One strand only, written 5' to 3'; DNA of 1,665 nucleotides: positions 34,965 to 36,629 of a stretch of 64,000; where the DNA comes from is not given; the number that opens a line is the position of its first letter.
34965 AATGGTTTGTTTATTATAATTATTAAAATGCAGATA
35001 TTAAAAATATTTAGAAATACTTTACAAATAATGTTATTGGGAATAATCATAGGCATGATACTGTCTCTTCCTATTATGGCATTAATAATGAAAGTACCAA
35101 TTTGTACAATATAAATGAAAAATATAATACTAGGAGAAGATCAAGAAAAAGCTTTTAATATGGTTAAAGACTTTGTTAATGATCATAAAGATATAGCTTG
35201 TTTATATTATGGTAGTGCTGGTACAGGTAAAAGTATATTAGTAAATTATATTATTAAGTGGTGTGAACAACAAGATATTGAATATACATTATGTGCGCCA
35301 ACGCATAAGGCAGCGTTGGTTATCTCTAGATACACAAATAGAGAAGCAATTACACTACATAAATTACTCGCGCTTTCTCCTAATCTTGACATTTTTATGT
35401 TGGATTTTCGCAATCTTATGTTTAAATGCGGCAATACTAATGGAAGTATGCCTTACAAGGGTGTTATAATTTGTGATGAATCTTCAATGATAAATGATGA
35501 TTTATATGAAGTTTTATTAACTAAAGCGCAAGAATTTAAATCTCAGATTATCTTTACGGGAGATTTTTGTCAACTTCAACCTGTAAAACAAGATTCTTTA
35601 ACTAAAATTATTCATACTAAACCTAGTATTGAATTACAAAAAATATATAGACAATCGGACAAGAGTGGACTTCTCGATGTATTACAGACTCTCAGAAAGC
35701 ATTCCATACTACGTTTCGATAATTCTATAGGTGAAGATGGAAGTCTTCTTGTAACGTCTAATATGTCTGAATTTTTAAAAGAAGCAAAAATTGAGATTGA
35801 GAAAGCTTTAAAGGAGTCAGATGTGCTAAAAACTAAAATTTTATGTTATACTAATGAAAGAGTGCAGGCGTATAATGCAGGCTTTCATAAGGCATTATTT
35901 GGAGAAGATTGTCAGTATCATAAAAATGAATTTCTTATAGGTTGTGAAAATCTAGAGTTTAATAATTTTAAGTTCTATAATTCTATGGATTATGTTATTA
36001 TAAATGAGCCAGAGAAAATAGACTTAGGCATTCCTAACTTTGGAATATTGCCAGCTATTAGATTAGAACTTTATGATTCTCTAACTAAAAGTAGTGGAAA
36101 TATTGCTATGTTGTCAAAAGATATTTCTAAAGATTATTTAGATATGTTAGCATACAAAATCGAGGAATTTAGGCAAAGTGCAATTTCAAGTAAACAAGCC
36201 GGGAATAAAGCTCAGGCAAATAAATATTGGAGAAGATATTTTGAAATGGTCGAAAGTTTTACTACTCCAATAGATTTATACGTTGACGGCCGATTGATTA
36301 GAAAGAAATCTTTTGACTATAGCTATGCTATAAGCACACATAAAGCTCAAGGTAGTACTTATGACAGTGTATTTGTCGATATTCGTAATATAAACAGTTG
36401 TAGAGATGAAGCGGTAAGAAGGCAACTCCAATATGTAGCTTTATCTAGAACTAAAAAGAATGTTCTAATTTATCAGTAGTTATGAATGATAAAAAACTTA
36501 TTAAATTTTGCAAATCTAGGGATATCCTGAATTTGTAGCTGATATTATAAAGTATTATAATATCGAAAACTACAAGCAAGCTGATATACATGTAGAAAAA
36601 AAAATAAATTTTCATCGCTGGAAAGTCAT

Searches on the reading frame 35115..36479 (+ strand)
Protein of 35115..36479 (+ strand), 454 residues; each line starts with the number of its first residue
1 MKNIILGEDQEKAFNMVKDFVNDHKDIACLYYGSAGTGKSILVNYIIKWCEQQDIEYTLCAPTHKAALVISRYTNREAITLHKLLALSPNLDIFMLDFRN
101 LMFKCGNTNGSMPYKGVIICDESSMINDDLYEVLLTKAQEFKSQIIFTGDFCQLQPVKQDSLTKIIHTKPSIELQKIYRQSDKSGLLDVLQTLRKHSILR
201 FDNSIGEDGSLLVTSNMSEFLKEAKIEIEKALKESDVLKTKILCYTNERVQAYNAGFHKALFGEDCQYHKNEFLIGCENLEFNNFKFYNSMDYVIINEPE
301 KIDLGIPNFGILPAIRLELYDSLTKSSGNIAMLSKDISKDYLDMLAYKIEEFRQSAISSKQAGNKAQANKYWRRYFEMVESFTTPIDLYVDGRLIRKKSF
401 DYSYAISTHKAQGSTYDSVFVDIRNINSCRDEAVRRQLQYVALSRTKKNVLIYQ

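Call 29: search_protein_families(library=phrogs, proteins=[window:35115-36479:+], max_evalue=0.001)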
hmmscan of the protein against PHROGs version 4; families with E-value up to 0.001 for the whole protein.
window:35115-36479:+ (454 aa): 4 families
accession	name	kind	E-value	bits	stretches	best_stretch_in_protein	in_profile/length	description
phrog_325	-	DNA, RNA and nucleotide metabolism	1.3e-80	272.9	1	3-453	468-867/986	Dda-like helicase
phrog_4412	-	DNA, RNA and nucleotide metabolism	1.1e-40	140.7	2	3-211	328-524/743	exonuclease V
phrog_25471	-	unknown function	3.5e-09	37.9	1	29-151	24-157/162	-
phrog_170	-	other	6.6e-07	30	0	117-196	193-250/323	PhoH-like phosphate starvation-inducible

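Call 30: search_protein_families(library=pfam, proteins=[window:35115-36479:+], max_evalue=0.001)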
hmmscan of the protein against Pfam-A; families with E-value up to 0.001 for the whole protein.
window:35115-36479:+ (454 aa): 5 families
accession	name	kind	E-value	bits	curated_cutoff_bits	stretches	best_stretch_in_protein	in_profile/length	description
PF13604.12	AAA_30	-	3.8e-23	82.7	27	1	17-196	10-171/191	AAA domain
PF13245.12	AAA_19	-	3.8e-18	66.4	25.1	1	28-157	13-132/134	AAA domain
PF05970.20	PIF1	-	1e-11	45.3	25.9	1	6-163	2-161/223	PIF1-like helicase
PF13538.12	UvrD_C_2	-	2.9e-10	40.3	27.4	1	402-452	1-51/52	UvrD-like helicase C-terminal domain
PF01443.25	Viral_helicase1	-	9.2e-06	26.1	21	1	403-453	178-227/228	Viral superfamily 1 RNA helicase core domain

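Call 31: search_dna_similar(query=window:35115-36479:+, collection=phages, mode=protein, max_rows=12)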
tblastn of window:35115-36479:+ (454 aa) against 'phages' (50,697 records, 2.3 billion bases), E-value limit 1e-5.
Records with a match: 1985; places in all: 1988; records where one place covers at least 80% of the query: 1626.
Best place of each record, by identity: <60% 1985.
By first word of the organism name: Escherichia 705; Klebsiella 298; Vibrio 115; Shigella 89; Pseudomonas 85; Acinetobacter 76; Enterobacter 57; Aeromonas 57; Enterobacteria 48; Salmonella 45; and 63 more.
By host as written in the record: Escherichia coli 299; - 287; Klebsiella pneumoniae 101; Pseudomonas aeruginosa 29; Escherichia coli B 28; Escherichia coli O157:H7 27; Escherichia coli str. K-12 substr. MG1655 22; Shigella sp. 21; and 514 more.
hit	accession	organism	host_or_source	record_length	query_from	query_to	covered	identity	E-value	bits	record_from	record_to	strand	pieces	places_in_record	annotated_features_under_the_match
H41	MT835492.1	Bacteriophage sp.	human fecal samples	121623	2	452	99%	41.0%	5e-100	333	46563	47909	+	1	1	record has no annotation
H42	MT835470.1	Bacteriophage sp.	human fecal samples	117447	1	452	100%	40.0%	1e-100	335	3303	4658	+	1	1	record has no annotation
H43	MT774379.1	uncultured phage cr118_1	human feces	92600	33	452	93%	30.5%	2e-38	154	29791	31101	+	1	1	DNA helicase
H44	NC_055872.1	uncultured phage cr118_1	human feces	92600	33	452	93%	30.5%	2e-38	154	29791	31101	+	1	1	exonuclease V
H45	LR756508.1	uncultured phage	metagenomic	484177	1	445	98%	28.6%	5e-35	144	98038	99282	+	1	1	record has no annotation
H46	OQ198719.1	Caudoviricetes sp. 'Rudgehvirus jaberico'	Bacteroides cellulosilyticus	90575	3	452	99%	27.8%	5e-32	135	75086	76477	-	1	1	hypothetical protein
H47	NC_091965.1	Caudoviricetes sp. 'Rudgehvirus jaberico'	Bacteroides cellulosilyticus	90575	3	452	99%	27.8%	5e-32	135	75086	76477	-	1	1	hypothetical protein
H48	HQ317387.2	Sulfitobacter phage phiCB2047-B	Sulfitobacter sp. CB2047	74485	6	452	98%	28.0%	9e-21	101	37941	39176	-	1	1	DNA helicase | hypothetical protein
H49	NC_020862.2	Sulfitobacter phage phiCB2047-B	Sulfitobacter sp. CB2047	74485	6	452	98%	28.0%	9e-21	101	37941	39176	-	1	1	exonuclease V | hypothetical protein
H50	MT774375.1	uncultured phage cr50_1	human feces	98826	6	452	98%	27.9%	8e-29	125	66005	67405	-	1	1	DNA helicase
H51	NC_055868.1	uncultured phage cr50_1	human feces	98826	6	452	98%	27.9%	8e-29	125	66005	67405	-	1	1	DNA helicase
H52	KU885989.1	Roseobacter phage RD-1410W1-01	Roseobacter denitrificans OCh114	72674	6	452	98%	27.8%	8e-16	86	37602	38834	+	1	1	DNA helicase | hypothetical protein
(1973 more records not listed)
